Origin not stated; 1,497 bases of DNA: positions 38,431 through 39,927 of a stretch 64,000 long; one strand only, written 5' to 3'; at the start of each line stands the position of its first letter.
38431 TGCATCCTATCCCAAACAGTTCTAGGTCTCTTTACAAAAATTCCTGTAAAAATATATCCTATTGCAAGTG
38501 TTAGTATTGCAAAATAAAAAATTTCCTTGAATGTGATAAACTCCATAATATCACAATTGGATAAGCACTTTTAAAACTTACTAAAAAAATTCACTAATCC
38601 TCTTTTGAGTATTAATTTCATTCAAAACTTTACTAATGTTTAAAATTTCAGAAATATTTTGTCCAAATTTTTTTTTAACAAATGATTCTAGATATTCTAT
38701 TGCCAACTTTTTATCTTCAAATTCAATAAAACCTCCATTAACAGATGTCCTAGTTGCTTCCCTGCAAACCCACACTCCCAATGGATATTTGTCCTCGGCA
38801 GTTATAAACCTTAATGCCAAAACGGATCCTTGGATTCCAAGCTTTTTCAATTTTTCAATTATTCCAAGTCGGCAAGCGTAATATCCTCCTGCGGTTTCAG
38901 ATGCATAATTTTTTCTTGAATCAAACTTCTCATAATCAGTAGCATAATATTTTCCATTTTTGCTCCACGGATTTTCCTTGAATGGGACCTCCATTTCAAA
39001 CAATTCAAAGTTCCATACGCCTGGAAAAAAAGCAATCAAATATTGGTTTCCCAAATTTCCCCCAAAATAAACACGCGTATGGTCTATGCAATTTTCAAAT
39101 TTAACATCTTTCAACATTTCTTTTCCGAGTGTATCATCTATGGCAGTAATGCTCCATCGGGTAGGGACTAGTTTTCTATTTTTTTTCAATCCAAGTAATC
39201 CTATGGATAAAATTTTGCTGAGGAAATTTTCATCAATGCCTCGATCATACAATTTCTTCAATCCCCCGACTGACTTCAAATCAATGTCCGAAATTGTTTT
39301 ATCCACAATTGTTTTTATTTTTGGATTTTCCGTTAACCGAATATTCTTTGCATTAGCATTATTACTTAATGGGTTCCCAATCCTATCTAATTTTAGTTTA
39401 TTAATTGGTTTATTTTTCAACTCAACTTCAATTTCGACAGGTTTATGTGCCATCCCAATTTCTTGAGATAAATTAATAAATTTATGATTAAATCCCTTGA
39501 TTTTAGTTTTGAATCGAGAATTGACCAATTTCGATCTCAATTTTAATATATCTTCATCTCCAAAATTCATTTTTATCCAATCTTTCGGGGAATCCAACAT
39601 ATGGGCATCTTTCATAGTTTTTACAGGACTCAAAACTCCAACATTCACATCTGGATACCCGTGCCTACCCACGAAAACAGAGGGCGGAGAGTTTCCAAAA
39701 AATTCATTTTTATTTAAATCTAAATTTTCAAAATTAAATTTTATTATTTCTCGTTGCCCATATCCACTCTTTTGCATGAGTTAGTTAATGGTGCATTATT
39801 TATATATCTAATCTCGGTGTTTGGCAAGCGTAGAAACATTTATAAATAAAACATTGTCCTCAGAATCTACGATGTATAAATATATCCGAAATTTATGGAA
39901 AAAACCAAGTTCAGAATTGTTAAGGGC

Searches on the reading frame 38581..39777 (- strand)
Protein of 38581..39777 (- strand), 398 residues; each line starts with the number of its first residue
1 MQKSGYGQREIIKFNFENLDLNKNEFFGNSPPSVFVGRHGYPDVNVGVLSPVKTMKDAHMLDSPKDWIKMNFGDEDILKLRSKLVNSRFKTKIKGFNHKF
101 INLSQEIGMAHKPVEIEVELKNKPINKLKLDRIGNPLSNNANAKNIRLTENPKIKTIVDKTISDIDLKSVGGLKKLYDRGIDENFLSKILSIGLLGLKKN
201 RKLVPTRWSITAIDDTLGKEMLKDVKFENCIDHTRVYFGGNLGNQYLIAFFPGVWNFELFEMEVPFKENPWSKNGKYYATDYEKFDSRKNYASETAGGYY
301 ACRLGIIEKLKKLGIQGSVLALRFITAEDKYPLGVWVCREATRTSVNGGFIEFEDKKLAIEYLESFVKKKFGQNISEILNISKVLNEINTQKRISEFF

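Call 49: search_protein_families(library=pfam, proteins=[window:38581-39777:-], max_evalue=0.01)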
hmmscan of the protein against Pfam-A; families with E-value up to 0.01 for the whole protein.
window:38581-39777:- (398 aa): 2 families
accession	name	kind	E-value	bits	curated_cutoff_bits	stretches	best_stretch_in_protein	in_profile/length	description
PF04894.17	Nre_N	-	4.3e-76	256.7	25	1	21-265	23-265/270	Archaeal Nre, N-terminal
PF04895.17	Nre_C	-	4.7e-23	81.6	27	1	283-397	1-110/110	Archaeal Nre, C-terminal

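Call 50: find_homologous_proteins(query=window:38581-39777:-)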
Query window:38581-39777:- (398 aa): 5335 proteins with E <= 0.001 among 8000 candidates; the best 120 are listed.
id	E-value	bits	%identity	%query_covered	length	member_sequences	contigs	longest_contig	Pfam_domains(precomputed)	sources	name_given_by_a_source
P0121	1.6e-239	813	100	89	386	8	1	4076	PF04895.18,PF04894.18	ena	-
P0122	1.0e-233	794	87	100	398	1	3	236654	PF04895.18,PF04894.18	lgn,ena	-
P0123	6.5e-226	768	85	100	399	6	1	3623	PF04895.18,PF04894.18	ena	-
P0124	3.4e-204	696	76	99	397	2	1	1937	PF04895.18,PF04894.18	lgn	-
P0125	1.9e-202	691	75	100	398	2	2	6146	PF04895.18,PF04894.18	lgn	-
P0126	1.3e-199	681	75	99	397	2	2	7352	PF04895.18,PF04894.18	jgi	jgi:DNA repair protein NreA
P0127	5.3e-198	676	73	99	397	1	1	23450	PF04895.18,PF04894.18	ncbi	-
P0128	1.1e-196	672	72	100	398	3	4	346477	PF04895.18,PF04894.18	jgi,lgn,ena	jgi:DNA repair protein NreA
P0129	2.8e-195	667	73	100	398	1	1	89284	PF04895.18,PF04894.18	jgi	-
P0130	1.2e-193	662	72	100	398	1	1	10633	PF04895.18,PF04894.18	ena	-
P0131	3.0e-193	660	70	100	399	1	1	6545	PF04895.18,PF04894.18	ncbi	-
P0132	1.1e-192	658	71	100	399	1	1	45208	PF04895.18,PF04894.18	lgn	-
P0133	1.2e-183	629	69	100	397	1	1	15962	PF04895.18,PF04894.18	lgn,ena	-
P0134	9.7e-180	616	68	99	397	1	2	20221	PF04895.18,PF04894.18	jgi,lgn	-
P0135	7.0e-178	610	67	100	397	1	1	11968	PF04895.18,PF04894.18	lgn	-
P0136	3.0e-175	601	65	100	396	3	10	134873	PF04895.18,PF04894.18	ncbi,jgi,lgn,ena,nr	ncbi:hypothetical protein J4438_00745 [Candidatus Woesearchaeota archaeon]|nr:hypothetical protein [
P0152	1.1e-155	537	61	100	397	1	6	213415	PF04895.18,PF04894.18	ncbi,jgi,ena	jgi:DNA repair protein NreA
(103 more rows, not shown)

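Call 51: find_encoding_contigs(protein=P0122, flank=10000, max_places=1)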
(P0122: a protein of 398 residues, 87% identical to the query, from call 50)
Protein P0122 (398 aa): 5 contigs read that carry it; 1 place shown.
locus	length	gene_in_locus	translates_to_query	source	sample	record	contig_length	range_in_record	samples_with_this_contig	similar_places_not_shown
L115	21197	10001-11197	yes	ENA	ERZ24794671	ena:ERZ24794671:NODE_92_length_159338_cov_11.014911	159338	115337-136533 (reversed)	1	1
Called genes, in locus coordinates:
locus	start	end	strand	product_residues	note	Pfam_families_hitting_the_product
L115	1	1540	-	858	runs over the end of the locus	PF00690:Cation_ATPase_N, PF00122:E1-E2_ATPase, PF00702:Hydrolase, PF13246:Cation_ATPase, PF08282:Hydrolase_3 (faint), PF12710:HAD, PF00689:Cation_ATPase_C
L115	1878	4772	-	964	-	PF13385:Laminin_G_3, PF04616:Glyco_hydro_43, PF22847:Glyco_hydro_43_rel (faint)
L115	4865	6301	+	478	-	PF00587:tRNA-synt_2b, PF03129:HGTP_anticodon, PF09180:ProRS-C_1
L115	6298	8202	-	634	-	PF01841:Transglut_core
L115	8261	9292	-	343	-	PF01368:DHH (weak), PF02272:DHHA1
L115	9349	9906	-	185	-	PF00827:Ribosomal_L15e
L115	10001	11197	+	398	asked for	PF04894:Nre_N, PF04895:Nre_C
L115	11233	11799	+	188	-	PF02163:Peptidase_M50 (faint)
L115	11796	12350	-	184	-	PF02002:TFIIE_alpha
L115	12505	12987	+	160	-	-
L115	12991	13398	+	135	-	-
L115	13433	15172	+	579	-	PF01411:tRNA-synt_2c, PF07973:tRNA_SAD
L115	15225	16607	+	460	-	PF00753:Lactamase_B, PF10996:Beta-Casp, PF07521:RMMBL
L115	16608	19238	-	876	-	PF00133:tRNA-synt_1, PF01406:tRNA-synt_1e (faint), PF09334:tRNA-synt_1g, PF13603:tRNA-synt_1_2, PF00133:tRNA-synt_1, PF09334:tRNA-synt_1g (weak), PF08264:Anticodon_1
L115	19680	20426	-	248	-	-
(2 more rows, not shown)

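Call 52: find_encoding_contigs(protein=P0128, flank=10000, max_places=1)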
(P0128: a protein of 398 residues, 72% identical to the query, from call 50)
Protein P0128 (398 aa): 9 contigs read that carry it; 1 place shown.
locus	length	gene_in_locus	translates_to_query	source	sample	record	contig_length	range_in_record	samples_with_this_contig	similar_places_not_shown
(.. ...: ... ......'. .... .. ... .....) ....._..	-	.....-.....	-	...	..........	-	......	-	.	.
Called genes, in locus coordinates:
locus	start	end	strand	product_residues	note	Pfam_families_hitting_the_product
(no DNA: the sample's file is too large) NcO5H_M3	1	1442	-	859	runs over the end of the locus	PF00690:Cation_ATPase_N, PF00122:E1-E2_ATPase, PF00702:Hydrolase, PF13246:Cation_ATPase, PF12710:HAD, PF00689:Cation_ATPase_C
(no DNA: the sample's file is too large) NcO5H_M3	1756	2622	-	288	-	PF00140:Sigma70_r1_2, PF04542:Sigma70_r2, PF04545:Sigma70_r4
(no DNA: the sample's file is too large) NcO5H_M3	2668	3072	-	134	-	-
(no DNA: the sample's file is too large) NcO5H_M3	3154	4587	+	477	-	PF00587:tRNA-synt_2b, PF03129:HGTP_anticodon, PF09180:ProRS-C_1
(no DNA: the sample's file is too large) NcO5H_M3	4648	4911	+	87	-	-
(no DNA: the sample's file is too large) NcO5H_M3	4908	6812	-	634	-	PF01841:Transglut_core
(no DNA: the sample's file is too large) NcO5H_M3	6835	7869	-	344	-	PF01368:DHH (weak), PF02272:DHHA1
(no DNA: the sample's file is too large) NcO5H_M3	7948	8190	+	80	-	-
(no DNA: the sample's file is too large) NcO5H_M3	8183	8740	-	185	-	PF00827:Ribosomal_L15e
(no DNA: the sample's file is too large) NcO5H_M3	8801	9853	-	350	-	-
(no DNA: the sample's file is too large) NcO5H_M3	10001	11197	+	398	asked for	PF04894:Nre_N, PF04895:Nre_C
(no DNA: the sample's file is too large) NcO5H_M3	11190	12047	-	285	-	PF14023:Bestrophin-like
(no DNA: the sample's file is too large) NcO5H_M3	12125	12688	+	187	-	PF02163:Peptidase_M50 (faint)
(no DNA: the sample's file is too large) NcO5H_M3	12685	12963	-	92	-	-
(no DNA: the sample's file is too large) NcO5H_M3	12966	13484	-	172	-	PF02002:TFIIE_alpha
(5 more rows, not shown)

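Call 53: find_encoding_contigs(protein=P0136, flank=10000, max_places=1)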
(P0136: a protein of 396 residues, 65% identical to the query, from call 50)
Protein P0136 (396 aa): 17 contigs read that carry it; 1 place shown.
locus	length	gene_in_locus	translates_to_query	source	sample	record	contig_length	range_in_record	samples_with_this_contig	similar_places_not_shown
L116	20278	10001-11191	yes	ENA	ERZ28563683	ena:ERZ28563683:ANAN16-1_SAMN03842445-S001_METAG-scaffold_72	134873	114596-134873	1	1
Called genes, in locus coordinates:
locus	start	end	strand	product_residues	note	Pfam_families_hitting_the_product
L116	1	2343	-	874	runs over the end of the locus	PF00690:Cation_ATPase_N, PF00122:E1-E2_ATPase, PF00702:Hydrolase, PF13246:Cation_ATPase, PF08282:Hydrolase_3 (faint), PF12710:HAD (weak), PF00689:Cation_ATPase_C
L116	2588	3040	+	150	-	-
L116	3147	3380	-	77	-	-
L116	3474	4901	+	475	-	PF00587:tRNA-synt_2b, PF03129:HGTP_anticodon, PF09180:ProRS-C_1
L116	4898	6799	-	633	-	PF01841:Transglut_core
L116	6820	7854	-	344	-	PF01368:DHH (weak), PF02272:DHHA1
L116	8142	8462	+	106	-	-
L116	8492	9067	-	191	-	PF00827:Ribosomal_L15e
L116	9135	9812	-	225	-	-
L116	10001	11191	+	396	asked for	PF04894:Nre_N, PF04895:Nre_C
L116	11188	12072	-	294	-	-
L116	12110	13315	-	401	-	PF12704:MacB_PCD, PF02687:FtsX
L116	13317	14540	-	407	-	PF12704:MacB_PCD, PF02687:FtsX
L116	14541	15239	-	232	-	PF00005:ABC_tran, PF02463:SMC_N (faint), PF13304:AAA_21 (faint)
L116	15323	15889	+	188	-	PF02163:Peptidase_M50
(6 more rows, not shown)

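Call 54: find_encoding_contigs(protein=P0152, flank=10000, max_places=1)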
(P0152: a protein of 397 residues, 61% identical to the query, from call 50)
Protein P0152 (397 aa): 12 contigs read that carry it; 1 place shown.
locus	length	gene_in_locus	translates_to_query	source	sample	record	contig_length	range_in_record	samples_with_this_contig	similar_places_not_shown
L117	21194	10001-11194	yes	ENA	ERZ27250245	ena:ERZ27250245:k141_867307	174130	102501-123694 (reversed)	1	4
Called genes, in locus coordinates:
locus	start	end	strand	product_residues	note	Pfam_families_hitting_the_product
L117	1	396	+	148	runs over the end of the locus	-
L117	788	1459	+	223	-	PF08713:DNA_alkylation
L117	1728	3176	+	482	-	PF00587:tRNA-synt_2b, PF03129:HGTP_anticodon, PF09180:ProRS-C_1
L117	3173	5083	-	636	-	PF01841:Transglut_core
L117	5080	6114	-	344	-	PF01368:DHH (weak), PF02272:DHHA1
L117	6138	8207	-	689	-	PF00082:Peptidase_S8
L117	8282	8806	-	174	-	PF00827:Ribosomal_L15e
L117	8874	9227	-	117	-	-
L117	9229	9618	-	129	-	-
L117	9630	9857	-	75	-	-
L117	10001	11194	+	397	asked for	PF04894:Nre_N, PF04895:Nre_C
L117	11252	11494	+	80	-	PF26688:RHH_12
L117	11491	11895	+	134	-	PF01850:PIN (weak), PF10130:PIN_2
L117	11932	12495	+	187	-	PF02163:Peptidase_M50 (weak)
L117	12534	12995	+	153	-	PF01467:CTP_transf_like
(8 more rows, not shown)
